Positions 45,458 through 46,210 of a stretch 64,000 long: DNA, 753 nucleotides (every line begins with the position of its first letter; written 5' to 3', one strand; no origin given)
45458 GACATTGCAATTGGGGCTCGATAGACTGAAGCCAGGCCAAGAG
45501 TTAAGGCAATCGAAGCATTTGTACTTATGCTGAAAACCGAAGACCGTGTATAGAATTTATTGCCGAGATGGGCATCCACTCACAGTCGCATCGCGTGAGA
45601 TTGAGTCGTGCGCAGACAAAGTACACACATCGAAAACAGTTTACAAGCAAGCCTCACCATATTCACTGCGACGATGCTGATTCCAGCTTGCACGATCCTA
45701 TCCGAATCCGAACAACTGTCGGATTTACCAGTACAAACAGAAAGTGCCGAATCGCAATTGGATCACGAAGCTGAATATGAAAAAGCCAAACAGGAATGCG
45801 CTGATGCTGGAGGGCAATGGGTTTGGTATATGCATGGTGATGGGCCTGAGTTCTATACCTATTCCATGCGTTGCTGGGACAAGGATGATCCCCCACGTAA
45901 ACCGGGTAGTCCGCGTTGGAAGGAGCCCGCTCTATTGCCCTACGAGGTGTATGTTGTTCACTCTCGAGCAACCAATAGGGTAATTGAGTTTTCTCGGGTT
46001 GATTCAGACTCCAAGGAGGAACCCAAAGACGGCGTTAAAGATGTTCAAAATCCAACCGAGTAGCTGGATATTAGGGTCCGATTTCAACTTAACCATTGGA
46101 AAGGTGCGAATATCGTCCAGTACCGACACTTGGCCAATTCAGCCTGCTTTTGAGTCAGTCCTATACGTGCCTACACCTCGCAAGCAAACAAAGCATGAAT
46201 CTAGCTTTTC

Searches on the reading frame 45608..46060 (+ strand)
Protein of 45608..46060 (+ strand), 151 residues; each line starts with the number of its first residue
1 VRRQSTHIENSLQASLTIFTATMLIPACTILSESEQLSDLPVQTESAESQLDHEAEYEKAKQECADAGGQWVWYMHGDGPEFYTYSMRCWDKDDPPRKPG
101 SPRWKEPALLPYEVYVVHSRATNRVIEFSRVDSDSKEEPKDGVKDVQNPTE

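Call 25: search_protein_families(library=ncbifam, proteins=[window:45608-46060:+], max_evalue=0.01)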
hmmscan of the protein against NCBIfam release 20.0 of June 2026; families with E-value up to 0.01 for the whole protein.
window:45608-46060:+ (151 aa): 0 families

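Call 30: search_protein_families(library=pfam, proteins=[window:45608-46060:+], max_evalue=0.01)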
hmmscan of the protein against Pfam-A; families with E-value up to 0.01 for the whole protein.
window:45608-46060:+ (151 aa): 0 families

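Call 83: predict_structure(alignment_id=A3)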
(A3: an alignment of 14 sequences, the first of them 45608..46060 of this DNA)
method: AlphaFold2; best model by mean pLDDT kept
length: 151 residues; sequences in the alignment: 14
mean_pLDDT: 71.6   pTM: 0.54
mean pLDDT of the five models: 71.6, 69.7, 68.8, 68.2, 67.6
residues with pLDDT >= 90: 61; 70-90: 22; 50-70: 21; < 50: 47
segments of 3 or more residues with pLDDT < 50: 29-48, 137-151
pLDDT, mean of each block of 10 residues (from residue 1): 50 51 49 41 47 94 98 89 94 87 88 95 95 62 40 34
secondary structure, 60 per line:
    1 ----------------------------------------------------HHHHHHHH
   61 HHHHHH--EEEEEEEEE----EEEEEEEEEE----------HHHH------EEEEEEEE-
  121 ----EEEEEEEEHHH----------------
elements in order: H53-66 E69-77 E82-91 H102-105 E112-119 E125-132

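Call 86: fold_search(model_id=the predicted structure, library=pdb)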
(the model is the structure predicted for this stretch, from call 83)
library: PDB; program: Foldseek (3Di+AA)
matches with E <= 10: 408; with E <= 0.001: 0
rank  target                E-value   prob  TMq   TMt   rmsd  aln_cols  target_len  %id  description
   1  9iqd_A                7.6e-02  0.96  0.29  0.35   4.1        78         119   12  Apo-MicM,homologous of AkaM, SnoaL-like protein (released 2025-07-16)
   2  9iqd_D                1.0e-01  0.93  0.29  0.35   4.2        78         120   12  Apo-MicM,homologous of AkaM, SnoaL-like protein (released 2025-07-16)
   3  9iqn                  1.3e-01  0.92  0.29  0.34   4.2        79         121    5  CatM-W86A-L6R, a SnoaL-like protein in complex with substrate mimic L6R (released 2025-07-16)
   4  4ovm_G                2.5e-01  0.60  0.27  0.32   6.6        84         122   12  Crystal structure of SgcJ protein from Streptomyces carzinostaticus (released 2013-12-25)
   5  2lyx_MODEL_1_A        3.8e-01  0.41  0.25  0.36   6.1        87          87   14  NMR structure of the protein NP_390345.1 from Bacilus subtilis (released 2012-10-03)
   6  4exr                  4.1e-01  0.51  0.24  0.24   5.7        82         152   16  Crystal structure of a putative lipoprotein (CD1622) from Clostridium difficile 630 at 1.85 A resolution (released 2012-06-27)
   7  7rbp_A                4.1e-01  0.12  0.17  0.10  17.3       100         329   17  Medicago truncatula D-1-piperideine-2-carboxylic acid reductase (released 2022-07-06)
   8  4mxt                  6.2e-01  0.38  0.25  0.21   5.3        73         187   14  Crystal structure of an Outer-membrane lipoprotein carrier protein (BACUNI_04723) from Bacteroides uniformis ATCC 8492 a (released 2013-10-16)
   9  5u9o_H                6.6e-01  0.15  0.19  0.20   9.9        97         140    7  Cocrystal structure of the intermembrane space region of the plastid division proteins PARC6 and PDV1 (released 2017-12-20)
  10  5tgn_C                7.0e-01  0.44  0.22  0.30   5.7        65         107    8  Crystal structure of protein Sthe_2403 from Sphaerobacter thermophilus (released 2016-10-26)
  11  4kvh                  7.0e-01  0.44  0.29  0.37   4.4        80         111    8  Crystal structure of ketosteroid isomerase fold protein Hmuk_0747 (released 2013-06-12)
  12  8bgm_C                7.4e-01  0.15  0.14  0.16  11.5        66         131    3  Crystal structure of the OrfX1-OrfX3 complex from the PMP1 neurotoxin gene cluster (released 2022-12-07)
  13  2r2c_A                7.9e-01  0.11  0.15  0.18  16.3       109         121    6  Crystal structure of a domain of the outer membrane lipoprotein Omp28 from Porphyromonas gingivalis (released 2007-09-25)
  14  7rbp_B                7.9e-01  0.08  0.17  0.11  17.0        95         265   16  Medicago truncatula D-1-piperideine-2-carboxylic acid reductase (released 2022-07-06)
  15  7ui9_a                8.4e-01  0.84  0.28  0.12   4.0        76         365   10  Core Mediator-PICearly (Copy A) (released 2023-02-15)
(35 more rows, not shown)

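Call 93: find_homologous_proteins(query=A3, max_evalue=0.001)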
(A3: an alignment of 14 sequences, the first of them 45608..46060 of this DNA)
Query A3 (14 sequences) (151 aa, profile of the alignment): 33 proteins with E <= 0.001 among 2992 candidates.
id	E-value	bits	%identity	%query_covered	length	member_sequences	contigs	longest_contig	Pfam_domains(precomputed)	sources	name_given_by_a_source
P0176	6.6e-88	310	57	64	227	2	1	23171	-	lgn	-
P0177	5.7e-63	229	53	87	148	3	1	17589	-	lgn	-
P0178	2.0e-62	227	100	100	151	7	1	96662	-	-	-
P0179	3.1e-61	223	44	87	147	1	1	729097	-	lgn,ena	-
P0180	4.0e-61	223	53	66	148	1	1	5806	-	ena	-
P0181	7.8e-60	219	52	87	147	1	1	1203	-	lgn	-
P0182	8.4e-60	219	54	66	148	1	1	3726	-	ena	-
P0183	9.4e-59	215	49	75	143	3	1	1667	-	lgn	-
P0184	1.0e-58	215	50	71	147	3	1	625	-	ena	-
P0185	2.3e-58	214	55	74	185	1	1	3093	-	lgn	-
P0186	3.0e-58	214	59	72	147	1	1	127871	-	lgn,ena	-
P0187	6.6e-58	213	45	87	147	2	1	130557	-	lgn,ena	-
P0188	1.0e-57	212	45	89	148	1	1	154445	-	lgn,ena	-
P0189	1.9e-57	211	52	87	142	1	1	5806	-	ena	-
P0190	3.0e-57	210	50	81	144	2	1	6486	-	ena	-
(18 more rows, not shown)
